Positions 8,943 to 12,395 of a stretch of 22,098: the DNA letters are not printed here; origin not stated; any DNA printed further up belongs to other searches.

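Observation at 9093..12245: Receptor Ser/Thr kinase with a TRAP-transporter (DctP) solute-binding domain as sensor, held on a TolA-like KE-rich stalk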

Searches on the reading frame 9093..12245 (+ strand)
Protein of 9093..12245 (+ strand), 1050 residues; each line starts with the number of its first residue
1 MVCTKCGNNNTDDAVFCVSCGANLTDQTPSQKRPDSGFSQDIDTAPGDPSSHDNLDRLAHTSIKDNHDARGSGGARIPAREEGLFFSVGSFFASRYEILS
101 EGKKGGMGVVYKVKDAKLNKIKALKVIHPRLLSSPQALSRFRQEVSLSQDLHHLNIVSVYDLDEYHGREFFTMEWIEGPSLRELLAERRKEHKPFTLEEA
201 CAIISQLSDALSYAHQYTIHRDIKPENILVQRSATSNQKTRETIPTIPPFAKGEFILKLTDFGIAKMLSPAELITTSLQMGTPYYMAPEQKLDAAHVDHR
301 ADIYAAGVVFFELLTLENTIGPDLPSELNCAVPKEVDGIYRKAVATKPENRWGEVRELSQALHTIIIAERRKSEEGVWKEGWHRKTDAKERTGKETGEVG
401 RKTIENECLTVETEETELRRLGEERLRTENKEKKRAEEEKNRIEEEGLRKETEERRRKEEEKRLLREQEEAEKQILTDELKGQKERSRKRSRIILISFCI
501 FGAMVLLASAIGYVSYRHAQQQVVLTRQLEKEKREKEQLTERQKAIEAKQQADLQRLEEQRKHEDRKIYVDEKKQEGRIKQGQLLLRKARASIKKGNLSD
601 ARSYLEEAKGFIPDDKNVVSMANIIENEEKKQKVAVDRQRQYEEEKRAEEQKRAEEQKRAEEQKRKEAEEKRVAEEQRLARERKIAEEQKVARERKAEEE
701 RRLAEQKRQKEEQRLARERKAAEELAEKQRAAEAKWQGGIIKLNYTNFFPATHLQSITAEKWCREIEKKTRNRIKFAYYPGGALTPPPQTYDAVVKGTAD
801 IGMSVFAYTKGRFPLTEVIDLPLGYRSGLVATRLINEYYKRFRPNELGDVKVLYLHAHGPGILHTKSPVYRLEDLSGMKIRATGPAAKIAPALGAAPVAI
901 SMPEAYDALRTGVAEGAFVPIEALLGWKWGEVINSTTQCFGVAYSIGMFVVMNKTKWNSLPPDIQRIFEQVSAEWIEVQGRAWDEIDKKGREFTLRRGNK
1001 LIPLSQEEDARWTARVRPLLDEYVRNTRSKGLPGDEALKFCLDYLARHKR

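Call 3: search_protein_families(library=pfam, proteins=[window:9093-12245:+], max_evalue=0.01)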
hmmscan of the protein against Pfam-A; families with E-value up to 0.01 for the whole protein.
window:9093-12245:+ (1050 aa): 6 families
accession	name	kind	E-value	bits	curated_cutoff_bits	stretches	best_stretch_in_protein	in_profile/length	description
PF03480.18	DctP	-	8.6e-43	147.1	23.4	1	750-1024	6-284/286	Bacterial extracellular solute-binding protein, family 7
PF00069.31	Pkinase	-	5.9e-37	127.9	31.7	1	104-321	9-198/263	Protein kinase domain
PF07714.23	PK_Tyr_Ser-Thr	-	4.5e-20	72.5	23.1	1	107-319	12-203/258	Protein tyrosine and serine/threonine kinase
PF13240.11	Zn_Ribbon_1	-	2.5e-06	27.5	25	1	3-24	2-23/23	zinc-ribbon domain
PF12773.13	DZR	-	0.0017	18.9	27.3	1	3-25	1-23/45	Double zinc ribbon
PF13248.11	Zn_ribbon_3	-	0.0019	18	27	1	3-24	5-26/26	zinc-ribbon domain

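Call 4: search_protein_families(library=ncbifam, proteins=[window:9093-12245:+], max_evalue=0.01)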
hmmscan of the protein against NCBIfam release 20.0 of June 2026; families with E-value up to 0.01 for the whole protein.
window:9093-12245:+ (1050 aa): 10 families
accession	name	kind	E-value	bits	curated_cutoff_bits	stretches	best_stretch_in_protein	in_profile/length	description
NF033483.0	PknB_PASTA_kin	equivalog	1.8e-56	192.4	450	2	89-233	2-143/563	Stk1 family PASTA domain-containing Ser/Thr kinase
NF047741.1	antiphage_MADS6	equivalog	7.5e-34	117.2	460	2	187-382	288-473/612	methylation-associated defense system protein kinase MAD6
NF052427.1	StpK7MSMEG_1200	equivalog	1.1e-33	116.7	900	1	102-390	15-289/601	serine/threonine protein kinase StpK7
NF037995.1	TRAP_S1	subfamily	1.1e-25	90.5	50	1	750-1012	7-271/271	TRAP transporter substrate-binding protein DctP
NF009651.0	PRK13184.1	equivalog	3.5e-25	88.1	839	1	94-365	2-290/932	serine/threonine-protein kinase PknD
TIGR00787.1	dctP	subfamily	7.3e-24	84.6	175.05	1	751-985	7-244/257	DctP family TRAP transporter solute-binding subunit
NF053615.1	SerThrKinAfsKStmc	equivalog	1.9e-14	53.3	1300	2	259-308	152-201/809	protein serine/threonine kinase AfsK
NF038150.1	lanthi_synth_IV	equivalog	2e-13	49.6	650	1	91-370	186-443/851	class IV lanthionine synthetase LanL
NF043056.1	T4SS_LegK1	equivalog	9.9e-12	44.2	550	1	103-312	80-282/516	Dot/Icm T4SS effector kinase LegK1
NF058632.1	SerThrKinPrkT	equivalog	2.4e-06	26.8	280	1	89-234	16-154/322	serine/threonine protein kinase PrkT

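Call 10: find_encoding_contigs(protein=window:9093-12245:+, flank=10000, max_places=6)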
Protein window:9093-12245:+ (1050 aa): no gene with exactly this product is on record in the collection.

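Call 19: find_related_loci(query=window:9093-12245:+, collection=genome_contigs, flank=10000)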
Query window:9093-12245:+ (1050 aa) in genome_contigs; peptide patterns used: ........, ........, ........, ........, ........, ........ (x = any residue, [..] = any of these).
69 stretches matched a pattern; 12 encode a relative of the query (tblastn E <= 1e-3); 12 distinct loci.
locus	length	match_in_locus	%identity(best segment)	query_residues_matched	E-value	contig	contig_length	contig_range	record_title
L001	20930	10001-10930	59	740-1050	1e-119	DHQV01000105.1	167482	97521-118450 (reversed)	MAG TPA_asm: Deltaproteobacteria bacterium UBA5329 UBA5329_contig_4455, whole genome shotgun sequence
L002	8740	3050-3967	56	741-1048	3e-111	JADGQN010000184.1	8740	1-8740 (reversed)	MAG: Syntrophobacterales bacterium isolate Chersky.21_67 contig-100_4565, whole genome shotgun sequence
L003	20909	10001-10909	48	741-1042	8e-94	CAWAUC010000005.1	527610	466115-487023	MAG: uncultured delta proteobacterium isolate MFD02416.bin.1.144 genome assembly, contig: contig_11481, whole genome sho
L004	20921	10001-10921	43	742-1048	1e-81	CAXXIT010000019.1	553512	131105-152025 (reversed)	MAG: Syntrophorhabdaceae bacterium isolate a2fc0c35-b21d-4ceb-a18a-9bd9a3ac14a8 genome assembly, contig: contig_19, whol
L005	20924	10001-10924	44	742-1048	5e-75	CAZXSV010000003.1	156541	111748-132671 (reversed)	MAG TPA_asm: uncultured Acidobacteriota bacterium isolate SRP192927_co7_610 genome assembly, contig: NODE_77_length_1565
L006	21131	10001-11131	31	683-1050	2e-51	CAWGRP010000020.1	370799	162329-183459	MAG: uncultured delta proteobacterium isolate MFD06435.bin.1.188 genome assembly, contig: contig_41852, whole genome sho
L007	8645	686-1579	34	741-1039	8e-50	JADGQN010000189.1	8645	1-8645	MAG: Syntrophobacterales bacterium isolate Chersky.21_67 contig-100_4679, whole genome shotgun sequence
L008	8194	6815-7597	32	105-362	1e-32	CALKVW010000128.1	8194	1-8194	MAG TPA_asm: uncultured Polyangiaceae bacterium isolate SRR1506987_bin.93_CONCOCT_v1.1_MAG genome assembly, contig: ERZ7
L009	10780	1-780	32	108-377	9e-28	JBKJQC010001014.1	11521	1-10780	MAG: Polyangiales bacterium isolate ant_bin.485 k117_2457878, whole genome shotgun sequence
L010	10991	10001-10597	34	104-315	4e-25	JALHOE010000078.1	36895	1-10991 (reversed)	MAG: Deltaproteobacteria bacterium isolate bin.11 c_000000005234, whole genome shotgun sequence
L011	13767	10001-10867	30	78-365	7e-28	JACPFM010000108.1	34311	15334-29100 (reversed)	MAG: Deltaproteobacteria bacterium isolate NC_groundwater_361_Ag_B-0.1um_71_13 GD18-4_B1_scaffold_601759, whole genome s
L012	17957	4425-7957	28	95-317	8e-17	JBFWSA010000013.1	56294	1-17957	MAG: Simkaniaceae bacterium isolate CA_2019_TPBF_219 NODE_3948_length_56294_cov_5.051774_TPBF, whole genome shotgun sequ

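Call 21: find_related_loci(query=window:9093-12245:+, collection=metagenome_contigs, flank=10000)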
Query window:9093-12245:+ (1050 aa) in metagenome_contigs; peptide patterns used: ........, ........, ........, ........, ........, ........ (x = any residue, [..] = any of these).
189 stretches matched a pattern; 38 encode a relative of the query (tblastn E <= 1e-3); 37 distinct loci.
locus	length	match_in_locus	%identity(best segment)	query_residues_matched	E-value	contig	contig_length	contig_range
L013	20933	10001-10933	59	740-1050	7e-129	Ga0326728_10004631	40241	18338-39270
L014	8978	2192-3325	53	1-377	1e-123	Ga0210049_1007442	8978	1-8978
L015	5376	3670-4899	49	1-451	8e-124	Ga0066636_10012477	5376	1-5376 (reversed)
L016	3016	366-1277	62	743-1045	3e-128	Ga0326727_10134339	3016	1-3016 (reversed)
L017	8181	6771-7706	59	740-1050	2e-121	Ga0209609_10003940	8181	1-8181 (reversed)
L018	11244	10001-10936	59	740-1050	2e-121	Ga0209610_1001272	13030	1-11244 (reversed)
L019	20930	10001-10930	59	740-1050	4e-119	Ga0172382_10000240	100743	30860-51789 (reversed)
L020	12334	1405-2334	59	741-1050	7e-119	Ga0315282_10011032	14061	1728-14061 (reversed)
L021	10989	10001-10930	59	741-1050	7e-119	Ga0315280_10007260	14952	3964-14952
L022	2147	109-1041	56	741-1050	1e-126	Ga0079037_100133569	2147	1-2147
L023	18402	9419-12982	52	1-395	5e-117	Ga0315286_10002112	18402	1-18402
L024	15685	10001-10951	55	1-366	3e-117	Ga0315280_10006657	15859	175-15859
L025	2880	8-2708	47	1-521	1e-119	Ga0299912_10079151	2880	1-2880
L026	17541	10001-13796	53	3-373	3e-114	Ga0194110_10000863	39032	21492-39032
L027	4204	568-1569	53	1-367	9e-116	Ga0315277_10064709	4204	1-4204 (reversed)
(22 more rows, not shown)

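Call 51: search_protein_representatives(protein=window:9093-12245:+)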
Query: 1050 residues. Proteins with E-value up to 0.001 (for the whole library): 773240; up to 1e-10: 487742; up to 1e-30: 10576. The best 150 are listed.
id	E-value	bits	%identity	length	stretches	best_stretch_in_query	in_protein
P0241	2.9e-175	601.3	44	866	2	742-1046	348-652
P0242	6.0e-114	398.3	56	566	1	729-1046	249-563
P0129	3.1e-111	389.4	55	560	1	1-471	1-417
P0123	9.4e-109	381.1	62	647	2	85-383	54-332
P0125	7.7e-106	371.5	62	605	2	64-366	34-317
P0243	7.0e-105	368.3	54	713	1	85-513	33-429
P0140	1.0e-104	367.8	56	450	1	2-391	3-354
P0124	2.3e-104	366.6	57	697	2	64-438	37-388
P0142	3.1e-104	366.2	59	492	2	68-385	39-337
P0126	3.1e-104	366.2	61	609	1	3-379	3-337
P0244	2.2e-103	363.4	49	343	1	740-1046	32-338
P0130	4.8e-103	362.2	59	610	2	74-385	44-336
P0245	5.8e-103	362.0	47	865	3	82-467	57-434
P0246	2.5e-102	359.9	61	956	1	16-371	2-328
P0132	2.0e-101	356.9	55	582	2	85-445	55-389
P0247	1.2e-100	354.3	53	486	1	741-1046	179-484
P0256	5.3e-93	329.0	50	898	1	739-1046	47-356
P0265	2.2e-85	303.8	41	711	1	649-1023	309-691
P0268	8.0e-85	301.9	44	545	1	742-1043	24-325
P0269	9.7e-85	301.7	46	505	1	740-1048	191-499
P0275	8.3e-83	295.3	43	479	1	709-1048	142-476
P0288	3.5e-76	273.3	42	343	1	734-1050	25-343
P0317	1.3e-67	245.0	38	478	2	741-1042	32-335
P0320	5.2e-67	243.0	40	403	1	736-1034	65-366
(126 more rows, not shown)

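Call 53: search_protein_families(library=pfam, proteins=[P0241, P0242, P0247, P0256, P0265, P0268, P0269, P0275, P0317, P0320], max_evalue=0.001)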
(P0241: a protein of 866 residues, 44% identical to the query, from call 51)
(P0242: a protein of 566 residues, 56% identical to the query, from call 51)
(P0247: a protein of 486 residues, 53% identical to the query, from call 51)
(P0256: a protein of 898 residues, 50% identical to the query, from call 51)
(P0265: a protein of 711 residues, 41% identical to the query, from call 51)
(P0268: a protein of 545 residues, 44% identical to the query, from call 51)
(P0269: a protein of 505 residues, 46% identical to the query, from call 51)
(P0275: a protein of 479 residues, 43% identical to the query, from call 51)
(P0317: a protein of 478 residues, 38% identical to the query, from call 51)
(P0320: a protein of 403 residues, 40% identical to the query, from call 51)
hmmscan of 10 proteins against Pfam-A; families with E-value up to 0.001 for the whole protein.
P0241 (866 aa): 2 families
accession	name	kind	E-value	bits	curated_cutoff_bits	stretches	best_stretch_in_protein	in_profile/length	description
PF03480.18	DctP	-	1.5e-68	231.7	23.4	2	33-306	6-283/286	Bacterial extracellular solute-binding protein, family 7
PF04290.18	DctQ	-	3.9e-16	59.6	28.3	1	732-856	2-126/132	Tripartite ATP-independent periplasmic transporters, DctQ component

P0242 (566 aa): 4 families
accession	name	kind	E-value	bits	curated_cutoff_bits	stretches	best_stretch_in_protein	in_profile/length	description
PF03480.18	DctP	-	2.1e-39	136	23.4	1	276-545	12-285/286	Bacterial extracellular solute-binding protein, family 7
PF13365.12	Trypsin_2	-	4.9e-27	95.9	27.6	1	62-195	1-144/144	Trypsin-like peptidase domain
PF00089.32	Trypsin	-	7.1e-11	42.8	20.6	1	47-214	15-215/220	Trypsin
PF10459.15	Peptidase_S46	-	0.00077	18.7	22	0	174-196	628-650/698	Peptidase S46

P0247 (486 aa): 2 families
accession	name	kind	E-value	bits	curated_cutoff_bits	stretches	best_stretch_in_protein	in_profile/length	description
PF03480.18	DctP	-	7.2e-44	150.7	23.4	1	186-461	4-283/286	Bacterial extracellular solute-binding protein, family 7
PF08308.17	PEGA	-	5.3e-08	33.1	20.8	1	93-166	4-69/71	PEGA domain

P0256 (898 aa): 3 families
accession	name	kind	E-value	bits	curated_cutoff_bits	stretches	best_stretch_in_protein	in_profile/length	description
PF03480.18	DctP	-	2.3e-33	116.2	23.4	1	53-332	1-281/286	Bacterial extracellular solute-binding protein, family 7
PF00656.27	Peptidase_C14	-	1e-14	55.2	21.4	1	660-883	3-223/233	Caspase domain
PF07705.17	CARDB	-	2.7e-06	27.9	22.7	0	517-579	15-72/101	CARDB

P0265 (711 aa): 2 families
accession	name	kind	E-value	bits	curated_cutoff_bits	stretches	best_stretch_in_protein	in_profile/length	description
PF03480.18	DctP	-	6.5e-42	144.3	23.4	1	416-690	4-281/286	Bacterial extracellular solute-binding protein, family 7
PF00656.27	Peptidase_C14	-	1e-14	55.2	21.4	1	38-173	3-136/233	Caspase domain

P0268 (545 aa): 2 families
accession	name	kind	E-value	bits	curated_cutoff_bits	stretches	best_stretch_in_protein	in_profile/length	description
PF03480.18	DctP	-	6.4e-39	134.4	23.4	1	32-304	6-281/286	Bacterial extracellular solute-binding protein, family 7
PF04290.18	DctQ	-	3.2e-16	59.9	28.3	1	408-532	1-125/132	Tripartite ATP-independent periplasmic transporters, DctQ component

P0269 (505 aa): 2 families
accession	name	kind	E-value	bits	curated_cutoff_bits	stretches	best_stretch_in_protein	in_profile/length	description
PF03480.18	DctP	-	1.2e-44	153.3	23.4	1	210-474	15-283/286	Bacterial extracellular solute-binding protein, family 7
PF05569.17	Peptidase_M56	-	6.5e-14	52.2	31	1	18-103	194-281/296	BlaR1 peptidase M56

P0275 (479 aa): 1 family
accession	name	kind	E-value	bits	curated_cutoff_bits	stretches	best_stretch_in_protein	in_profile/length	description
PF03480.18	DctP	-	9.9e-31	107.6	23.4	1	176-451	3-283/286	Bacterial extracellular solute-binding protein, family 7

P0317 (478 aa): 1 family
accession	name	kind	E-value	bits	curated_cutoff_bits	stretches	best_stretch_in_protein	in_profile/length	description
PF03480.18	DctP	-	6.7e-49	167.2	23.4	2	38-317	3-284/286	Bacterial extracellular solute-binding protein, family 7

P0320 (403 aa): 2 families
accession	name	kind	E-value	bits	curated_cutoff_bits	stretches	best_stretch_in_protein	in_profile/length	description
PF03480.18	DctP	-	1.6e-39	136.4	23.4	1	75-354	2-281/286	Bacterial extracellular solute-binding protein, family 7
PF21827.1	New_glue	-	6e-05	23.1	31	1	1-64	1-63/94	New glue protein family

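Call 63: list_cluster_members(proteins=[P0355, window:9093-12245:+, window:12242-13492:+, window:7340-8875:+])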
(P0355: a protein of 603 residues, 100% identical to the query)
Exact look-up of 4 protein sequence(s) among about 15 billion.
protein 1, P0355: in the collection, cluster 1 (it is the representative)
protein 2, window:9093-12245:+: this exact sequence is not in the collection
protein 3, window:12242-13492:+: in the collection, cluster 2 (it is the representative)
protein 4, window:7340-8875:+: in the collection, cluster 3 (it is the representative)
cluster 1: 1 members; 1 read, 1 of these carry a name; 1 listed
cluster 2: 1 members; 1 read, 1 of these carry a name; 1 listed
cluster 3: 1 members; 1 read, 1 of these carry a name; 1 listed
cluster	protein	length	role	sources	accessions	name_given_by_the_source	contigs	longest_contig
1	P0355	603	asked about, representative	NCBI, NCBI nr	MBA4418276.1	MAG: hypothetical protein C0392_10260 [Syntrophus sp. (in: bacteria)] | hypothetical protein [Syntrophus sp. (in: bacteria)]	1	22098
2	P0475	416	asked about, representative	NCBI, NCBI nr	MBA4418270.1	MAG: hypothetical protein C0392_10230 [Syntrophus sp. (in: bacteria)] | hypothetical protein [Syntrophus sp. (in: bacteria)]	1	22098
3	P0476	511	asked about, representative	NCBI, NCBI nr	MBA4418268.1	MAG: hypothetical protein C0392_10220 [Syntrophus sp. (in: bacteria)] | hypothetical protein [Syntrophus sp. (in: bacteria)]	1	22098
